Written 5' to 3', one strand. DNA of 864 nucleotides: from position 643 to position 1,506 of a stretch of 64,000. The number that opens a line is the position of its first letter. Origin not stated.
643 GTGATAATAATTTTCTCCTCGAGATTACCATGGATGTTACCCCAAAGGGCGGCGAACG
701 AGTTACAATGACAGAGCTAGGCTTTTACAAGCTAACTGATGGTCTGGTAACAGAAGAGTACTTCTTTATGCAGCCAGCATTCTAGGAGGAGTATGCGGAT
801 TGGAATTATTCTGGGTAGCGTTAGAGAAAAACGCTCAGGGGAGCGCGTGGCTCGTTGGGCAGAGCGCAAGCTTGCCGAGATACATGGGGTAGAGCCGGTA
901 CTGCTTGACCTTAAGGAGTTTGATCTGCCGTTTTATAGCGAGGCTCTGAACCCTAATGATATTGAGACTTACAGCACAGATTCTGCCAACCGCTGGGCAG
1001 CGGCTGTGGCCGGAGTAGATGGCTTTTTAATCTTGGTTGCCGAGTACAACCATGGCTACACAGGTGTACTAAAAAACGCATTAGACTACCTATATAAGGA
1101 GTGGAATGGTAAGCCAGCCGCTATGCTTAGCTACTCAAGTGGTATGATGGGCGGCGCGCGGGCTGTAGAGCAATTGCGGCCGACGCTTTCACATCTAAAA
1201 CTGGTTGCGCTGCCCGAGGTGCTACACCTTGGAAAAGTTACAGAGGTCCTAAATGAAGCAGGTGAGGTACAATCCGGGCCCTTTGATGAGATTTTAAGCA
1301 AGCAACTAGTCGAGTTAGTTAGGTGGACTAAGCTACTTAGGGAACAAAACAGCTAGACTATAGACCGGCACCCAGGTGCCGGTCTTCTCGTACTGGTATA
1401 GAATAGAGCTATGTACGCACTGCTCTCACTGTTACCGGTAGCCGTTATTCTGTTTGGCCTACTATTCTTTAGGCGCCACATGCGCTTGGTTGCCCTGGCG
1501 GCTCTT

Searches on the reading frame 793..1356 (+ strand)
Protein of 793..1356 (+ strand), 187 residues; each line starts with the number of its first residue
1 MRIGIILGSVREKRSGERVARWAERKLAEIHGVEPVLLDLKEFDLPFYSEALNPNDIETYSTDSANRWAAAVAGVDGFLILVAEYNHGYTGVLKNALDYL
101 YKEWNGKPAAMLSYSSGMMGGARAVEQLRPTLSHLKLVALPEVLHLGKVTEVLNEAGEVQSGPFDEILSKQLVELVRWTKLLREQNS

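Call 48: search_protein_families(library=pfam, proteins=[window:793-1356:+], max_evalue=0.01)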
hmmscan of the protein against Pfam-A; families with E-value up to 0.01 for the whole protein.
window:793-1356:+ (187 aa): 1 family
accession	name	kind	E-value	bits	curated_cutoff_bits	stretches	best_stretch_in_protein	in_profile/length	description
PF03358.20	FMN_red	-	1.3e-40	138.9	24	1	1-148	1-149/152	NADPH-dependent FMN reductase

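Call 79: find_encoding_contigs(protein=window:793-1356:+, flank=10000, max_places=1)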
Protein window:793-1356:+ (187 aa): 6 contigs read that carry it; 1 place shown.
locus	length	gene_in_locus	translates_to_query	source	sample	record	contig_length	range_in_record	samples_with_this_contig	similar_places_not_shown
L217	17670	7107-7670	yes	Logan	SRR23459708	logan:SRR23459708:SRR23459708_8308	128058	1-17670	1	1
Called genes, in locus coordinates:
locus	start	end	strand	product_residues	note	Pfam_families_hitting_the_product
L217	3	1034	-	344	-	?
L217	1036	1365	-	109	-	PF00213:OSCP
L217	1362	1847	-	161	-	PF00430:ATP-synt_B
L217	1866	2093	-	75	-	PF00137:ATP-synt_C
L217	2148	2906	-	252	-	PF00119:ATP-synt_A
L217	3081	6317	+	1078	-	PF00873:ACR_tran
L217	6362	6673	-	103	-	PF01638:HxlR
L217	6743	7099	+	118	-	PF20409:SnoaL_5, PF12680:SnoaL_2 (weak)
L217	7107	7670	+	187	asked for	PF03358:FMN_red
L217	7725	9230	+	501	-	PF02652:Lactate_perm, PF03553:Na_H_antiporter (weak), PF02652:Lactate_perm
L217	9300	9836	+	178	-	-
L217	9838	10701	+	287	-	PF02424:ApbE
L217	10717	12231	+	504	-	PF00175:NAD_binding_1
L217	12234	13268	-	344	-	PF13354:Beta-lactamase2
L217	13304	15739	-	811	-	PF00690:Cation_ATPase_N, PF00122:E1-E2_ATPase, PF00702:Hydrolase, PF13246:Cation_ATPase, PF00689:Cation_ATPase_C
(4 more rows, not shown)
